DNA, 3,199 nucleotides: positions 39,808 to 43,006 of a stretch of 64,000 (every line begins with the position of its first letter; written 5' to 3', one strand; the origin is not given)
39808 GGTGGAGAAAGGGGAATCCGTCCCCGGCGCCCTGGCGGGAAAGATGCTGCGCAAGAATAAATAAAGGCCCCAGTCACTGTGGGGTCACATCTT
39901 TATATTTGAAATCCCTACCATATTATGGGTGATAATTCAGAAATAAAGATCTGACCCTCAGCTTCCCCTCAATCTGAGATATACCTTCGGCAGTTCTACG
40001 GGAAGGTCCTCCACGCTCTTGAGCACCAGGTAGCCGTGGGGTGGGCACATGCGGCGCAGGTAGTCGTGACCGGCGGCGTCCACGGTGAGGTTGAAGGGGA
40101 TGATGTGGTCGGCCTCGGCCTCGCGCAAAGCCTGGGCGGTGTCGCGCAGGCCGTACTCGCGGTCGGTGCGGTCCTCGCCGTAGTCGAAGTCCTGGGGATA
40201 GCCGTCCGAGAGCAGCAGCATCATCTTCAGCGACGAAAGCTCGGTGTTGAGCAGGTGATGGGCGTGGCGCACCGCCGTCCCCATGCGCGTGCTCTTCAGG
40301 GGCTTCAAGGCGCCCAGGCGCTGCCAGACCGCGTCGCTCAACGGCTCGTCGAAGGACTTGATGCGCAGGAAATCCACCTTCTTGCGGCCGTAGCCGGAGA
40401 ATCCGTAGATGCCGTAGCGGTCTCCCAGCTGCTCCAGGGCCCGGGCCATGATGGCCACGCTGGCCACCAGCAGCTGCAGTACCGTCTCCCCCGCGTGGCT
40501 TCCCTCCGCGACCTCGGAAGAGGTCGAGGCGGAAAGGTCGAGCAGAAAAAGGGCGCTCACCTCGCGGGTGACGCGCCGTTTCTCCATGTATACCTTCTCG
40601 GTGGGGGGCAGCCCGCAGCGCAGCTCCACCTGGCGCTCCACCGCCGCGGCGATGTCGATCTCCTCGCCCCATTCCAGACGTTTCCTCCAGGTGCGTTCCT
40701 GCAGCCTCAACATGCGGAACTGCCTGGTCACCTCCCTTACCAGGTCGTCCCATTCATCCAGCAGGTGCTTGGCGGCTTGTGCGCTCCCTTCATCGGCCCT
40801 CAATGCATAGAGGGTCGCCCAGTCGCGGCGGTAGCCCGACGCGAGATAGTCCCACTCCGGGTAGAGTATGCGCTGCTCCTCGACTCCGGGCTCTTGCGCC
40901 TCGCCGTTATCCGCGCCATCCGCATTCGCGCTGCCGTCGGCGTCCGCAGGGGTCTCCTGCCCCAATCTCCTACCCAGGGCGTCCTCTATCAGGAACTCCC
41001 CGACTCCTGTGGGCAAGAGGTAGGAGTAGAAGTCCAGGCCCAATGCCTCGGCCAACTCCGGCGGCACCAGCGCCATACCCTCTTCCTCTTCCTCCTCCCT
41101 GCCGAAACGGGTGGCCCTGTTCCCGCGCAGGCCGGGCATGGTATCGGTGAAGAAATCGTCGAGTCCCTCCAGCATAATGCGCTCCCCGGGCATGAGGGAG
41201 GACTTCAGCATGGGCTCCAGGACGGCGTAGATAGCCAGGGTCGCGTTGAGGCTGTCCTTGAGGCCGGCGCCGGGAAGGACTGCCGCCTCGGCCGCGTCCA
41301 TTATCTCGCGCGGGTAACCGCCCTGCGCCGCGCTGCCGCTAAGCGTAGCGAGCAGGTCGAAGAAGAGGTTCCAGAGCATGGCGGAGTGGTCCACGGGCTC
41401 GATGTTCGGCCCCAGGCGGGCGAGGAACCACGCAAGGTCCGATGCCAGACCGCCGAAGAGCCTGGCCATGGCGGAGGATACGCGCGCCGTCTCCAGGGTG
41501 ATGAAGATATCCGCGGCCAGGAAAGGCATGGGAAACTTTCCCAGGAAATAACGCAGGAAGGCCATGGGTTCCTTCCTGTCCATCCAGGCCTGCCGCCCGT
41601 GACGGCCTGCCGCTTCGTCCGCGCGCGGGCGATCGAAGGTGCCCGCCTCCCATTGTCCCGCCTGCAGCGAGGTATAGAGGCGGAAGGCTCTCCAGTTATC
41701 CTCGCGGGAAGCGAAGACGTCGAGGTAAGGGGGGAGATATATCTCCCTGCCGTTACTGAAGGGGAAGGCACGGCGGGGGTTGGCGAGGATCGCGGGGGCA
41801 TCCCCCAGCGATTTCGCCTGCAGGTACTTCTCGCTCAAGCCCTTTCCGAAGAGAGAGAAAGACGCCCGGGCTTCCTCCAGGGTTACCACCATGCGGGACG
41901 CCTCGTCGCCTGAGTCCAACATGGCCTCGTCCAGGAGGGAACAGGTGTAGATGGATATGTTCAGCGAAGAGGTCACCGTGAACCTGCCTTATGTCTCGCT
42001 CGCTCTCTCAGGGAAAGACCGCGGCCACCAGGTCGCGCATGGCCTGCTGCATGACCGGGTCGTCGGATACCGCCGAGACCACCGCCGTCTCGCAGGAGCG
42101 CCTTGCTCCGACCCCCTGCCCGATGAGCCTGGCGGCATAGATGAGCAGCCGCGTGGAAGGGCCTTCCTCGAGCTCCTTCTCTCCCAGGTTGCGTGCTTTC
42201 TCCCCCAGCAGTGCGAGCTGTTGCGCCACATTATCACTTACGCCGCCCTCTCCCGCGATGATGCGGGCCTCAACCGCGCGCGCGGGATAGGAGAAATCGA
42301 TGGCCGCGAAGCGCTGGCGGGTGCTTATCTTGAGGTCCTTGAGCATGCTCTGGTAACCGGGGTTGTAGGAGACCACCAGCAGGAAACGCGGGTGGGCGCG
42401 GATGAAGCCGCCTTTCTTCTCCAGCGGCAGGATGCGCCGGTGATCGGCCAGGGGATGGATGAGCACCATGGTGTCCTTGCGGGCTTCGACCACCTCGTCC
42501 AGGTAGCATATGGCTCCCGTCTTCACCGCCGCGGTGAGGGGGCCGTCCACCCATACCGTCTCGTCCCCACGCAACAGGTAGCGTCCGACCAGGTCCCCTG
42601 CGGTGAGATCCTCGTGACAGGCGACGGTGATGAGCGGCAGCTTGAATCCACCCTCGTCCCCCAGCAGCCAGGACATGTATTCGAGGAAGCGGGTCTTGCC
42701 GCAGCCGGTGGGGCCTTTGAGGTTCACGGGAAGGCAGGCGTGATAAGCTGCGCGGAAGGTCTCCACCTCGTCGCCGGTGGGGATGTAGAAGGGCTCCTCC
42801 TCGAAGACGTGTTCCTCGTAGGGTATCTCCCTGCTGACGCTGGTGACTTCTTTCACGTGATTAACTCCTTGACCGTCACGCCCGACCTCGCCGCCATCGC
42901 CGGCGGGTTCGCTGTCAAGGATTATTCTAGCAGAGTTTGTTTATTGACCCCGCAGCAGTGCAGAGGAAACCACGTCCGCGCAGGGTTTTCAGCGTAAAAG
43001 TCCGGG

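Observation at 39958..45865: VAO-type flavoprotein / split-zinc-ribbon protein / CbbQ-NorQ ATPase / CbbO-NorD-like VWA protein in one minus-strand operon.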

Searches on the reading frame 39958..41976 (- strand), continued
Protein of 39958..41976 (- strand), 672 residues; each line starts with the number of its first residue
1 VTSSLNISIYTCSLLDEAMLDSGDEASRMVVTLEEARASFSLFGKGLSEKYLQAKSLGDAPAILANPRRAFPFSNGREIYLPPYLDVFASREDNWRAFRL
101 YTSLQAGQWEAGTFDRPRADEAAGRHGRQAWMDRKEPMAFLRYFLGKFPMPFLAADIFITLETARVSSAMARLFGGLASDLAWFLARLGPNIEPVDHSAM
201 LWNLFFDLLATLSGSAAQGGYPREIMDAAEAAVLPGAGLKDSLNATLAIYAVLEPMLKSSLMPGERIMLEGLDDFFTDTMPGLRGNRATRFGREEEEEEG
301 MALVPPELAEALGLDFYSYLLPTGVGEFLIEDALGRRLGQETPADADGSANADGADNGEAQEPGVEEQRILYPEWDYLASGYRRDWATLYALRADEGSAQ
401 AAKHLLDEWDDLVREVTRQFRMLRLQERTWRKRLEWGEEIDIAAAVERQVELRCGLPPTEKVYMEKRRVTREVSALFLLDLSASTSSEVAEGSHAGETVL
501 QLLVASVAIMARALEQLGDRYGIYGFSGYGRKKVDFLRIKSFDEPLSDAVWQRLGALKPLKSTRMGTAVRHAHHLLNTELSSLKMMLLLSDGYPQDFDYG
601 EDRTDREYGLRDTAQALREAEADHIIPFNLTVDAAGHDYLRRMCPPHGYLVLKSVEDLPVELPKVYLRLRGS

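Call 100: search_solved_structures(query=A2, max_evalue=10)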
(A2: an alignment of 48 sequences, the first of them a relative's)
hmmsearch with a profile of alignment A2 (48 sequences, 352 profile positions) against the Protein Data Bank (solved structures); distinct sequences matched with E-value up to 10: 29.
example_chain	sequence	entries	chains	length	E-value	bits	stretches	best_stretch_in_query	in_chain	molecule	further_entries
1nnq_A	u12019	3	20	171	0.027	16.7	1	127-209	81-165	Rubrerythrin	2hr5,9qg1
3mps_A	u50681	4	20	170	0.033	16.4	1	127-209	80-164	Rubrerythrin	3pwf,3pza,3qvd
4hhu_A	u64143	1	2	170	0.039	16.2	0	219-272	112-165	OR280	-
5t5h_n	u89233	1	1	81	0.078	15.2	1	195-229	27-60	Ribosomal protein L37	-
4v8m_Bn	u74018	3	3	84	0.11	14.8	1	195-229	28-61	RIBOSOMAL PROTEIN L37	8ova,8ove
3jcs_j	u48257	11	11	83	0.13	14.5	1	194-228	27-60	ribosomal protein L37e | eL37 | Ribosomal protein L37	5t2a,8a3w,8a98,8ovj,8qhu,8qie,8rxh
6az3_j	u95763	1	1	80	0.13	14.5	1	194-228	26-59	60S ribosomal protein L37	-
9bh5_Cj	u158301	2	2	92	0.23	13.7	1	195-228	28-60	Ribosomal protein L37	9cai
7nhk_o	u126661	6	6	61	0.48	12.6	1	186-213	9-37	30S ribosomal protein S14 type Z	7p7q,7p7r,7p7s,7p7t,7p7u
6o8w_n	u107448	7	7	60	0.5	12.6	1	186-213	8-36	30S ribosomal protein S14 type Z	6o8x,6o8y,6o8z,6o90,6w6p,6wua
2lo3_A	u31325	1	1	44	0.59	12.3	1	190-212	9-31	SAGA-associated factor 73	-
6tb3_AF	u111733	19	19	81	0.63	12.3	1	196-218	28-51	60S ribosomal protein L37-A | Large ribosomal subunit protein eL37A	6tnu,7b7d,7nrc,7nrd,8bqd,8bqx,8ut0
4v7h_BY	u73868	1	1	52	0.64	12.2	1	196-217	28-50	60S ribosomal protein L37(A)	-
6i7o_AF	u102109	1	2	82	0.64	12.2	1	196-218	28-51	60S ribosomal protein L37-A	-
5ndg_O7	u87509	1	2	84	0.68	12.1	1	196-218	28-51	60S ribosomal protein L37-A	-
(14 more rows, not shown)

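Call 106: search_protein_families(library=padloc, proteins=[window:39958-41976:-], max_evalue=0.001)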
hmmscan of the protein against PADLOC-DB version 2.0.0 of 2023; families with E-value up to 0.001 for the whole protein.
window:39958-41976:- (672 aa): 0 families

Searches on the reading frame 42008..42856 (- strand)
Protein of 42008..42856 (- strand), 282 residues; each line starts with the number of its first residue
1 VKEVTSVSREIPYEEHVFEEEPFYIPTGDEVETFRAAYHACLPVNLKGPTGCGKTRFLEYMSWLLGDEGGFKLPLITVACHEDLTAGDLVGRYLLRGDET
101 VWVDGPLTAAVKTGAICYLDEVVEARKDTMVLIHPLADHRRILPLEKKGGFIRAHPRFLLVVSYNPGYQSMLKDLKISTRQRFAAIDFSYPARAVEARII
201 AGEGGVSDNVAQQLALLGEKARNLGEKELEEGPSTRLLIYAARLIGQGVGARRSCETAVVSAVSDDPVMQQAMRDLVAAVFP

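Call 3: search_protein_families(library=pfam, proteins=[window:42008-42856:-], max_evalue=0.01)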
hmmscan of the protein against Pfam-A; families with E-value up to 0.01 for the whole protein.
window:42008-42856:- (282 aa): 2 families
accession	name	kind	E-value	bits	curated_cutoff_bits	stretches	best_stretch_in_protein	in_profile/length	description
PF08406.16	CbbQ_C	-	6.3e-27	94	20.6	1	196-280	1-85/85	CbbQ/NirQ/NorQ C-terminal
PF07728.20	AAA_5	-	7.6e-27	94.4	22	1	44-183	2-139/139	AAA domain (dynein-related subfamily)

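Call 4: search_protein_families(library=ncbifam, proteins=[window:42008-42856:-], max_evalue=0.01)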
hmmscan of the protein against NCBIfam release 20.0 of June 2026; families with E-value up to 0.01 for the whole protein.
window:42008-42856:- (282 aa): 1 family
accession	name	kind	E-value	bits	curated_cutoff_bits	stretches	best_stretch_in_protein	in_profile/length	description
TIGR02640.1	gas_vesic_GvpN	equivalog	2.9e-12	46.6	266.8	2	101-245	93-236/262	gas vesicle protein GvpN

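Call 16: search_solved_structures(query=window:42008-42856:-, max_evalue=0.001)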
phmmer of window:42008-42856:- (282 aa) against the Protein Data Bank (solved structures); distinct sequences matched with E-value up to 0.001: 9.
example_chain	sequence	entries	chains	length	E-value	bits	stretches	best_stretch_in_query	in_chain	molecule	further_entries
5c3c_A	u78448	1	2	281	4.2e-97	328.1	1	16-278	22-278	CbbQ/NirQ/NorQ domain protein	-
6l1q_C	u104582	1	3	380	4.9e-92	311.5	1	15-275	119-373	CbbQ protein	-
9qh4_A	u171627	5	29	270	6e-88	298.1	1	20-281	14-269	Protein NorQ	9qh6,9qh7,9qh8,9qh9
9qhd_A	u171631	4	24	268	2e-86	293.1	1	21-281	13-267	Nitric oxide reductase NorQ protein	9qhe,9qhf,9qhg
6i27_A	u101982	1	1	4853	2.4e-41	145.2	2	32-189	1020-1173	Midasin,Midasin,Midasin,Midasin,Midasin,Midasin,Midasin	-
6i26_A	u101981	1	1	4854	2.4e-41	145.2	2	32-189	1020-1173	Midasin,Midasin,Midasin,Midasin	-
6hyp_A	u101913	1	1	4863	2.4e-41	145.2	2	32-189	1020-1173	Midasin,Midasin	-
5jcs_s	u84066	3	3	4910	2.5e-41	145.2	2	32-189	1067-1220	Midasin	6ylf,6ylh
6or5_A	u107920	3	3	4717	2e-34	122.5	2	32-189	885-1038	Midasin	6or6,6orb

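Call 106: search_protein_families(library=padloc, proteins=[window:42008-42856:-], max_evalue=0.001)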
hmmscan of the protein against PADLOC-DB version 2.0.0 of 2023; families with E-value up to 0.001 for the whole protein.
window:42008-42856:- (282 aa): 0 families
